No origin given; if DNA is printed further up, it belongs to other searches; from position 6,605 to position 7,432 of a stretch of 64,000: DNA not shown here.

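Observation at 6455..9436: Self-contained Panacea-domain + 636-aa membrane-protein cassette inside the prophage late operon: candidate new TA/abortive-infection system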

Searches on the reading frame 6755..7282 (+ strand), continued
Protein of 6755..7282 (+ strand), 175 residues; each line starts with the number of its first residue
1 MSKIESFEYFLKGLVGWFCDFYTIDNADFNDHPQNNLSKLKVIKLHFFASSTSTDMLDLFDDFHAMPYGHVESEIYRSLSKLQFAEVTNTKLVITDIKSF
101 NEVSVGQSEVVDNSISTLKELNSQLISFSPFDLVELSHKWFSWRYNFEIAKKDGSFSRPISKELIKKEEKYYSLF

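Call 76: search_protein_families(library=padloc, alignment_id=A5, max_evalue=1e-10)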
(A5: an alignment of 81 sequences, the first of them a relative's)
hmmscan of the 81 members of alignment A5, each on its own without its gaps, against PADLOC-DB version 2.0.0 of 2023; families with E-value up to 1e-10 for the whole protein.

A. member 1, L034:5063-5827:+ (255 aa): 1 family
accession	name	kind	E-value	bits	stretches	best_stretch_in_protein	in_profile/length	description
PDLC04908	PDC-S10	-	3.5e-14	50.6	1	1-108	10-106/223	-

B. families by the number of members that match (of 81 scanned): 67 families (the first 25 are shown)
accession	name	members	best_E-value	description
PDLC02220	Tmn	2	1.5e-83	-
PDLC03048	REase_I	1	0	Type I restriction enzyme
PDLC03043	REase_I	1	1.4e-154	Type I restriction enzyme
PDLC04868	PDC-S05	1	2.5e-150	-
PDLC04853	PDC-S05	1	4.8e-140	-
PDLC04851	PDC-S05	1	6.8e-135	-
PDLC04871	PDC-S05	1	8.4e-123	-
PDLC04852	PDC-S05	1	8.3e-122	-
PDLC04569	PDC-M30B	1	2.7e-119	-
PDLC04639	PDC-M41B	1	2.8e-111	-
PDLC04566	PDC-M30A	1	7.6e-107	-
PDLC04843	PDC-S05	1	1.2e-105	-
PDLC02360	PrrC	1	1.2e-102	PrrC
PDLC04864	PDC-S05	1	8e-93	-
PDLC04870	PDC-S05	1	4.6e-86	-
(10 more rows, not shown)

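Call 87: search_protein_families(library=pfam, proteins=[L058:6818-8041:+, L058:8350-9219:-, L058:9383-10669:+, L055:8081-8668:+, L055:9319-10719:+, L055:10703-11605:+], max_evalue=0.0001)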
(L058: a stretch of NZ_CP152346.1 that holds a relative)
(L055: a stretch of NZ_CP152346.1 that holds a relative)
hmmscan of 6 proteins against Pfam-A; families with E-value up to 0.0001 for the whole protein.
L058:6818-8041:+ (407 aa): 2 families
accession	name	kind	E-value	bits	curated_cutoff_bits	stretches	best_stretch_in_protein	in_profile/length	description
PF13546.12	DDE_5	-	4.3e-08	33.5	27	1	69-240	53-241/272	DDE superfamily endonuclease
PF01609.27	DDE_Tnp_1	-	3.3e-07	30.7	23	1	170-348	68-199/200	Transposase DDE domain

L058:8350-9219:- (289 aa): 2 families
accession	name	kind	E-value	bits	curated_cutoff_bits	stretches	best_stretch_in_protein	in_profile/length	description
PF01609.27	DDE_Tnp_1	-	5.2e-30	105.1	23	1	21-231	6-200/200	Transposase DDE domain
PF13612.12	DDE_Tnp_1_3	-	3.1e-05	24.5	27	1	47-126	45-122/155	Transposase DDE domain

L058:9383-10669:+ (428 aa): 2 families
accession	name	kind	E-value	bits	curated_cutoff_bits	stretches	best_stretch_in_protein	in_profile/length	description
PF01609.27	DDE_Tnp_1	-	1.5e-21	77.5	23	1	139-366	4-200/200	Transposase DDE domain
PF13701.12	DDE_Tnp_1_4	-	8.7e-17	60.9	34.7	1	41-424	51-424/435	Transposase DDE domain group 1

L055:8081-8668:+ (195 aa): 1 family
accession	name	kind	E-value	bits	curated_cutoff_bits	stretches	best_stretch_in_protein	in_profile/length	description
PF00908.23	dTDP_sugar_isom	-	5.6e-71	238.1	27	1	5-182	1-168/168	dTDP-4-dehydrorhamnose 3,5-epimerase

L055:9319-10719:+ (466 aa): 5 families
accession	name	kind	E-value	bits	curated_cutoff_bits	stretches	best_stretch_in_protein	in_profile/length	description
PF13175.12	AAA_15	-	2.7e-23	83.6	32.1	1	1-445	1-374/374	AAA ATPase domain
PF13304.12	AAA_21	-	2.8e-20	74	27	1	25-445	1-303/304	AAA domain, putative AbiEii toxin, Type IV TA system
PF02463.25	SMC_N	-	1.3e-15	57.8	40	1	6-448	5-205/220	RecF/RecN/SMC N terminal domain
PF00005.33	ABC_tran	-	3.6e-09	37.8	25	1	23-144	11-110/137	ABC transporter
PF13555.12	AAA_29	-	4.4e-05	23.6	27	1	12-49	10-48/61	P-loop containing region of AAA domain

L055:10703-11605:+ (300 aa): 1 family
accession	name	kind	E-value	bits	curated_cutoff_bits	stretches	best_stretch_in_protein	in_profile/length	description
PF14491.11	DUF4435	-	1.2e-08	35.4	27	1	23-242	3-225/238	Protein of unknown function (DUF4435)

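Call 95: find_related_loci(query=A3, collection=viral_contigs, flank=8000)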
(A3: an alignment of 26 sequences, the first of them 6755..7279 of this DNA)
Query A3 (175 aa) in viral_contigs; peptide patterns used: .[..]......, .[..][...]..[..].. (x = any residue, [..] = any of these).
343 stretches matched a pattern; 5 encode a relative of the query (tblastn E <= 1e-3); 5 distinct loci.
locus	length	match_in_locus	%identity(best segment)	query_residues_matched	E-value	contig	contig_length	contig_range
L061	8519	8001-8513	47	3-173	2e-50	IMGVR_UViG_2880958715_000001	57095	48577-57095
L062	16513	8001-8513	36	1-175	3e-29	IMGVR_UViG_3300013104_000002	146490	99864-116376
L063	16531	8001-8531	35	1-174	3e-25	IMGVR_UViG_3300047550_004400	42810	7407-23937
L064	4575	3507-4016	32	2-174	2e-15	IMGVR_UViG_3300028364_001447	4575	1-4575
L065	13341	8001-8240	44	3-81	1e-14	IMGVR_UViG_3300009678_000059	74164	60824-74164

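Call 100: find_encoding_contigs(protein=P0029, flank=9000, max_places=1)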
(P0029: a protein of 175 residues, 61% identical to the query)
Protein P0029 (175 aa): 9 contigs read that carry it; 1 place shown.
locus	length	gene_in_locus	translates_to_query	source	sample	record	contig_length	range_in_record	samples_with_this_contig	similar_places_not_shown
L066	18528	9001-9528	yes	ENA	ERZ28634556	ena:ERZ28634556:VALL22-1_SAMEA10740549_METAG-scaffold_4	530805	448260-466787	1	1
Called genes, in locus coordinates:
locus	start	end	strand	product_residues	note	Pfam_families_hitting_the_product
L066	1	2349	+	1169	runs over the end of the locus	PF05593:RHS_repeat (faint), PF20041:DUF6443, PF15637:Tox-HNH-HHH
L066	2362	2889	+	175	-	-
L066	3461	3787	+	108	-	-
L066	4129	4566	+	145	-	-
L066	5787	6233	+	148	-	-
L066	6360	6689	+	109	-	PF12643:MazG-like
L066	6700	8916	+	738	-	PF01541:GIY-YIG (faint), PF04851:ResIII (weak), PF09848:SLFN-g3_helicase, PF00717:Peptidase_S24 (faint)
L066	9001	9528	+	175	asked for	-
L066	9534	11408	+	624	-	-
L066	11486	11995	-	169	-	-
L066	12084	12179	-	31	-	-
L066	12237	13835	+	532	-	PF02796:HTH_7 (weak), PF00665:rve (weak), PF22483:Mu-transpos_C_2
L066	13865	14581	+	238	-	PF01695:IstB_IS21, PF00308:Bac_DnaA (weak), PF13481:AAA_25 (weak)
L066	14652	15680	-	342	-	PF02899:Phage_int_SAM_1, PF00589:Phage_integrase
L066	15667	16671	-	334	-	PF00589:Phage_integrase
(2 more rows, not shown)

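Call 101: find_encoding_contigs(protein=P0016, flank=9000, max_places=1)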
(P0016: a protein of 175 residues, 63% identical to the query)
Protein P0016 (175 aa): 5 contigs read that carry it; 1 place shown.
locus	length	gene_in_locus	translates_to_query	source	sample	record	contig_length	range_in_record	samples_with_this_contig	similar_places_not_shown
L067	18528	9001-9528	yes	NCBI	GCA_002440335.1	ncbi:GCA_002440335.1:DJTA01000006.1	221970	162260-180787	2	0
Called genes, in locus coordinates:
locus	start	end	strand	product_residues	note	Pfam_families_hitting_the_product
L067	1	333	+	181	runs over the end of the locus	PF06250:YhcG_C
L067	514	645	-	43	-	-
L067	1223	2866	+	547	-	-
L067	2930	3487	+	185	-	PF16428:DUF5025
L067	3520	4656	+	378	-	PF03415:Peptidase_C11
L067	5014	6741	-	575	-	PF00150:Cellulase, PF00652:Ricin_B_lectin (faint), PF14200:RicinB_lectin_2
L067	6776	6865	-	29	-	-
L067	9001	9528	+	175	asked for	-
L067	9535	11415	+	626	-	-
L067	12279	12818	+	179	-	-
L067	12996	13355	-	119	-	-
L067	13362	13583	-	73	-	PF19451:DUF5989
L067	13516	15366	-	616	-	PF02543:Carbam_trans_N, PF16861:Carbam_trans_C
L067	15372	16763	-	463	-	PF03062:MBOAT, PF13813:MBOAT_2 (weak)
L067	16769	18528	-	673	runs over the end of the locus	PF13472:Lipase_GDSL_2 (faint), PF00930:DPPIV_N (faint), PF26550:Tricorn_2nd (weak), PF07676:PD40 (faint), PF26549:Tricorn_N (weak), PF14583:Pectate_lyase22 (weak), PF26549:Tricorn_N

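Call 102: find_encoding_contigs(protein=P0054, flank=9000, max_places=1)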
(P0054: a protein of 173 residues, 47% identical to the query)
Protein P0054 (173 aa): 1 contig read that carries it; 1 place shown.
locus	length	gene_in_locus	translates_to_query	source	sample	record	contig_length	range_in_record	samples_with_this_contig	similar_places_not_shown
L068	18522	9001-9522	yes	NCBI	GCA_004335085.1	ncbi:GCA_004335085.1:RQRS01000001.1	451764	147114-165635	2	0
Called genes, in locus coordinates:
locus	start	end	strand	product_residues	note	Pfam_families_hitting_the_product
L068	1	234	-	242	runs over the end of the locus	-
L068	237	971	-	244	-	PF00753:Lactamase_B, PF23023:Anti-Pycsar_Apyc1, PF12706:Lactamase_B_2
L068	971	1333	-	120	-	PF03837:RecT (weak)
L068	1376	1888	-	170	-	PF03837:RecT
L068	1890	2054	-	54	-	-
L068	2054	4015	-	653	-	PF02463:SMC_N (weak), PF13476:AAA_23, PF13514:AAA_27 (weak)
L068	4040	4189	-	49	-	-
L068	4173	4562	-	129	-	PF09669:Phage_pRha (weak)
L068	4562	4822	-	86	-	-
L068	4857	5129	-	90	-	-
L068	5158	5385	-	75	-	-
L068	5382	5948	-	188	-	PF00196:GerE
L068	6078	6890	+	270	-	-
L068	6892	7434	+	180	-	PF14730:DUF4468 (weak)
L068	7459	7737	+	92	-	-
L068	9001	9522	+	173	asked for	-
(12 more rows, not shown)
